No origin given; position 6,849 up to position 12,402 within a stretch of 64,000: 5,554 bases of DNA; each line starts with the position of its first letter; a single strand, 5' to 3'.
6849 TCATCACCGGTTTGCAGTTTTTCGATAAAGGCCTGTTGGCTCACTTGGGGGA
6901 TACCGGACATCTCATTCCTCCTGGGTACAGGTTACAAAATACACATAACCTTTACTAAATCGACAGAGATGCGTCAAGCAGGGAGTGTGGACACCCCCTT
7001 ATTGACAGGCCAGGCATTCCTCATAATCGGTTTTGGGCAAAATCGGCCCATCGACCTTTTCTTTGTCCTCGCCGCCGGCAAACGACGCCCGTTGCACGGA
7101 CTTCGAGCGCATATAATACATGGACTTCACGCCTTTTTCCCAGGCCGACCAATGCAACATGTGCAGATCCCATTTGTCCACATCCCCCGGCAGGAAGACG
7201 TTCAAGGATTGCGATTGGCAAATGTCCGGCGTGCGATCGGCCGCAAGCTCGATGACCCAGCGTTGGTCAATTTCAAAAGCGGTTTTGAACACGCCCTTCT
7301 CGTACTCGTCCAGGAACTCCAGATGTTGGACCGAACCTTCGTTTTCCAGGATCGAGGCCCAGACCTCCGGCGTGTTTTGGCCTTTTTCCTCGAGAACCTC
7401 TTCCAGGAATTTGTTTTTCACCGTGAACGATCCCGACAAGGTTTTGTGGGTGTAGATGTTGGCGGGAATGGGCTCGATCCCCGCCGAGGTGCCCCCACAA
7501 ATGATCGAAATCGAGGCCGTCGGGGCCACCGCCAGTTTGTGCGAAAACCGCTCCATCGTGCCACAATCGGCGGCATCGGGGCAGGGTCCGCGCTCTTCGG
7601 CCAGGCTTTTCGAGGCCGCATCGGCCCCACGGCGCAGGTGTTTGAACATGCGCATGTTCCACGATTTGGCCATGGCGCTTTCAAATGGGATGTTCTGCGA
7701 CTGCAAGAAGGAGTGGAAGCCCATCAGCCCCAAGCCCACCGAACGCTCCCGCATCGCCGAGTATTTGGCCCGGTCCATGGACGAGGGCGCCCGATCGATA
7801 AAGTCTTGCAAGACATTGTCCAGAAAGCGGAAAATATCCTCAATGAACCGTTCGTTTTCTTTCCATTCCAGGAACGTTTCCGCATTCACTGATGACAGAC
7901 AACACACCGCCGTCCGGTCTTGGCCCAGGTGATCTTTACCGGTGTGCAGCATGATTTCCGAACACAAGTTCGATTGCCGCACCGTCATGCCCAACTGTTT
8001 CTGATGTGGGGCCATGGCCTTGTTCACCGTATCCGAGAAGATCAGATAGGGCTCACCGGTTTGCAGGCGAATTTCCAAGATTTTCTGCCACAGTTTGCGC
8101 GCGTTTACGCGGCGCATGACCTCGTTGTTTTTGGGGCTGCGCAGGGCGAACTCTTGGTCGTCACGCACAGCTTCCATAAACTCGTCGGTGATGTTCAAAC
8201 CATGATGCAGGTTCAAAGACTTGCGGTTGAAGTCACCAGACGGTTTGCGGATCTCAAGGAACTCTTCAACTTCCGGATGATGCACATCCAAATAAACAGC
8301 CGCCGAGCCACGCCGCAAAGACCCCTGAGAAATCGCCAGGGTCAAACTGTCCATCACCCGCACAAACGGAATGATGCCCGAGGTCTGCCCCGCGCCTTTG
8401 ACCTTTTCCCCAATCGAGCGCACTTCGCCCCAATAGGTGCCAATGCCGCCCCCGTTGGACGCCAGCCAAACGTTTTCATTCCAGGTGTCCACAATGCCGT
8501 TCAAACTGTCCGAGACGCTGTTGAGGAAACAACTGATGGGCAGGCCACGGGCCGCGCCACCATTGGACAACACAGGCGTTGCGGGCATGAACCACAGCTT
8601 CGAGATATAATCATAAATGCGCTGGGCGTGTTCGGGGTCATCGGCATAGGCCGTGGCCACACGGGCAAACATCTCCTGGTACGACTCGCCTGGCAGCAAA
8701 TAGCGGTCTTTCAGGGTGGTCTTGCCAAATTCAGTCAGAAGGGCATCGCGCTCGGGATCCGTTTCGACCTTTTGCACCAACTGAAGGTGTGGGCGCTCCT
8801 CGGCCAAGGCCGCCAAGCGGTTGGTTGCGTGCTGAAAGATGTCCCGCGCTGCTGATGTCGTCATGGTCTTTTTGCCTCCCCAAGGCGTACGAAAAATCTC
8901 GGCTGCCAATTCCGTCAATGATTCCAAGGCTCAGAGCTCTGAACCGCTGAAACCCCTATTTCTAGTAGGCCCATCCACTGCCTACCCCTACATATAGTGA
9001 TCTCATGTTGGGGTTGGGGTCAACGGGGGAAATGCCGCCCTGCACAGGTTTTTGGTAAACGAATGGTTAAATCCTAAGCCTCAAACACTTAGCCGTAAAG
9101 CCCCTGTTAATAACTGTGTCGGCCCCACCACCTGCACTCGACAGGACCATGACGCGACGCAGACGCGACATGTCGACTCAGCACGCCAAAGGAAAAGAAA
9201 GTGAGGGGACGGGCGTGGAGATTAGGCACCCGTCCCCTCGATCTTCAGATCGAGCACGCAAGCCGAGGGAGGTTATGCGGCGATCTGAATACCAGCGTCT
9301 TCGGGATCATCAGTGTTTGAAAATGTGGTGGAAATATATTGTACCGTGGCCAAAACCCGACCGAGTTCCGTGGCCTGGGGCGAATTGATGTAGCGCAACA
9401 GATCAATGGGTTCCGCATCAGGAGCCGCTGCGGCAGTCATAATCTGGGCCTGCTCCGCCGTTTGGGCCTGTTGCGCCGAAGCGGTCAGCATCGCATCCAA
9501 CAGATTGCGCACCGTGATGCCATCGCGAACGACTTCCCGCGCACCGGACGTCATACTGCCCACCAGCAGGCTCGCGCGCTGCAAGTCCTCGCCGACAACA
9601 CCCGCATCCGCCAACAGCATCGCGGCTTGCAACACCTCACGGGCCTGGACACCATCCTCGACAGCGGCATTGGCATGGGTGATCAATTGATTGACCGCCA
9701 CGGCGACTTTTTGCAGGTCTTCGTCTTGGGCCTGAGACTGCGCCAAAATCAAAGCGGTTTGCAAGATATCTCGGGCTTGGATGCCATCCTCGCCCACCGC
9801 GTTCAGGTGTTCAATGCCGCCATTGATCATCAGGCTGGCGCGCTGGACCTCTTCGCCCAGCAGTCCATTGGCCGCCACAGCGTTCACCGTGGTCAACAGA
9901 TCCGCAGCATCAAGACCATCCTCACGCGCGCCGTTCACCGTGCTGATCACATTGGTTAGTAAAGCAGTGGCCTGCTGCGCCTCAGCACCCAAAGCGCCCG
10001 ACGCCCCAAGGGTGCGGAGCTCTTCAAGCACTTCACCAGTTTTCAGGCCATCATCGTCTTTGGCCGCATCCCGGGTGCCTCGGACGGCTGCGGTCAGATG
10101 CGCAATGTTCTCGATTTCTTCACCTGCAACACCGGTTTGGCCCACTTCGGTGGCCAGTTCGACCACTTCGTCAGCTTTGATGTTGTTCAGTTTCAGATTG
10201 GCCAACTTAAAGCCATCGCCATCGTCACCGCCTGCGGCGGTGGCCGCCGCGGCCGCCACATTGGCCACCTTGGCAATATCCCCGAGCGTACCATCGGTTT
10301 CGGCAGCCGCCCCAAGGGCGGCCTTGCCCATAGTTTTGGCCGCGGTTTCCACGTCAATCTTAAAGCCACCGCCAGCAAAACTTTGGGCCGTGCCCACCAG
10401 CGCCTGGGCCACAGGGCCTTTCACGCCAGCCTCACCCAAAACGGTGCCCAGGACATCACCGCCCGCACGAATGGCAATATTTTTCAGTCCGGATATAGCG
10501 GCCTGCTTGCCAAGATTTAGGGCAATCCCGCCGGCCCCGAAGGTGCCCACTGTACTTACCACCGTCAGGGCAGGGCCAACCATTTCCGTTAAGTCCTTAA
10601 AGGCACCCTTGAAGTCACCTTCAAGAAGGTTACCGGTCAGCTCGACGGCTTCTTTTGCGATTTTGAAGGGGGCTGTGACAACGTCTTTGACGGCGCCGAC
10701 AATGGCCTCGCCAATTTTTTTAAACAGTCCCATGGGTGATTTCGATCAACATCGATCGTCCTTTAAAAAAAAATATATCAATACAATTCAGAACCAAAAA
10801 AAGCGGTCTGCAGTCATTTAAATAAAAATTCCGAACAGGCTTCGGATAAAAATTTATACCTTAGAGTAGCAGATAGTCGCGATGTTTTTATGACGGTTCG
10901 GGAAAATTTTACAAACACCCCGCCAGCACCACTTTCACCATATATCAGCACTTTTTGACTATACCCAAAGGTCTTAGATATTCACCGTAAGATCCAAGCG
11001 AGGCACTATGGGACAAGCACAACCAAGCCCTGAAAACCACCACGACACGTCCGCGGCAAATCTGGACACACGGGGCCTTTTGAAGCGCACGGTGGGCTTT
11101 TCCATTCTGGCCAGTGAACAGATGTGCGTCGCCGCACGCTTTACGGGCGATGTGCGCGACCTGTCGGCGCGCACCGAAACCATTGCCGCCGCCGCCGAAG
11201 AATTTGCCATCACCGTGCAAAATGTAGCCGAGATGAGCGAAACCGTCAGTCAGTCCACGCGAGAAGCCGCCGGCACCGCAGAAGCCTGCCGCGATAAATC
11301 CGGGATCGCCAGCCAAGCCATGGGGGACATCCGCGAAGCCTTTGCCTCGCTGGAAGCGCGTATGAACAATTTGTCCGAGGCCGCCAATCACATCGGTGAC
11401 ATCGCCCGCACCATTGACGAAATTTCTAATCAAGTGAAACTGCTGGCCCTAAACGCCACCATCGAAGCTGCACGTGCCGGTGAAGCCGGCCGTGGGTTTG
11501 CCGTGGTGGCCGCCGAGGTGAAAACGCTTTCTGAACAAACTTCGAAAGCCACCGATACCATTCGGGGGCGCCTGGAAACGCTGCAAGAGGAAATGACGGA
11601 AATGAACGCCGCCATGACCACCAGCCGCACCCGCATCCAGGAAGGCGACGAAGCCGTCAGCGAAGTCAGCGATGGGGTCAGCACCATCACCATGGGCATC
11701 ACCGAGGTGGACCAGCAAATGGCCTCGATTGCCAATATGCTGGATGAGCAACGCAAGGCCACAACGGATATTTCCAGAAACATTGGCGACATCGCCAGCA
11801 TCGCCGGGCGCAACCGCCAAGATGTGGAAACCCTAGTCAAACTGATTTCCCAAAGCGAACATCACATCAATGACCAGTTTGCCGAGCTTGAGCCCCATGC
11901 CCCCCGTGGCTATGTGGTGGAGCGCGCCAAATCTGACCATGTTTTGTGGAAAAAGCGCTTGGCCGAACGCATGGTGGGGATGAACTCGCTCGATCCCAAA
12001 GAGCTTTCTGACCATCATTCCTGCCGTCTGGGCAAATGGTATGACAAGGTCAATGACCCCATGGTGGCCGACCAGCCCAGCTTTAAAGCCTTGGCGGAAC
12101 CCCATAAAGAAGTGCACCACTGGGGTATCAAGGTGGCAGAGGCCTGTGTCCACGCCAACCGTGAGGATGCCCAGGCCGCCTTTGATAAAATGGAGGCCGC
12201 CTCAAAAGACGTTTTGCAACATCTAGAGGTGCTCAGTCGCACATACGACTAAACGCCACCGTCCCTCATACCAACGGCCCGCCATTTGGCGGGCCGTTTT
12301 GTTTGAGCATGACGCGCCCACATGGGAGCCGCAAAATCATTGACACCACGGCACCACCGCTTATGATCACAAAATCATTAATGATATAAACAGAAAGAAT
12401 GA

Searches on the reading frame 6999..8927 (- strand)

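Call 69: search_protein_families(library=pfam, proteins=[window:6999-8927:-], max_evalue=0.00001)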
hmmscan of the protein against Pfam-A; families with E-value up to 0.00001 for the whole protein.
window:6999-8927:- (642 aa): 2 families
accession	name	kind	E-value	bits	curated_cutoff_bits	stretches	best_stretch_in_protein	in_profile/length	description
PF02867.20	Ribonuc_red_lgC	-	1.7e-118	397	23.9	2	132-450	2-337/523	Ribonucleotide reductase, barrel domain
PF00317.26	Ribonuc_red_lgN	-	2.2e-19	69.7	28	1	63-128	2-77/77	Ribonucleotide reductase, all-alpha domain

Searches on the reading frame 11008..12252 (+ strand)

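Call 69: search_protein_families(library=pfam, proteins=[window:11008-12252:+], max_evalue=0.00001)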
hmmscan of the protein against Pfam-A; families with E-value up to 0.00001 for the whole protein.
window:11008-12252:+ (414 aa): 2 families
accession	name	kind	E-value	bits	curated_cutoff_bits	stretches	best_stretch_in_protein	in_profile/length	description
PF00015.26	MCPsignal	-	2.2e-34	119.2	34.6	1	110-265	16-171/172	Methyl-accepting chemotaxis protein (MCP) signalling domain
PF13682.11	CZB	-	1e-14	55.1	29.4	1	311-376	1-63/64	Chemoreceptor zinc-binding domain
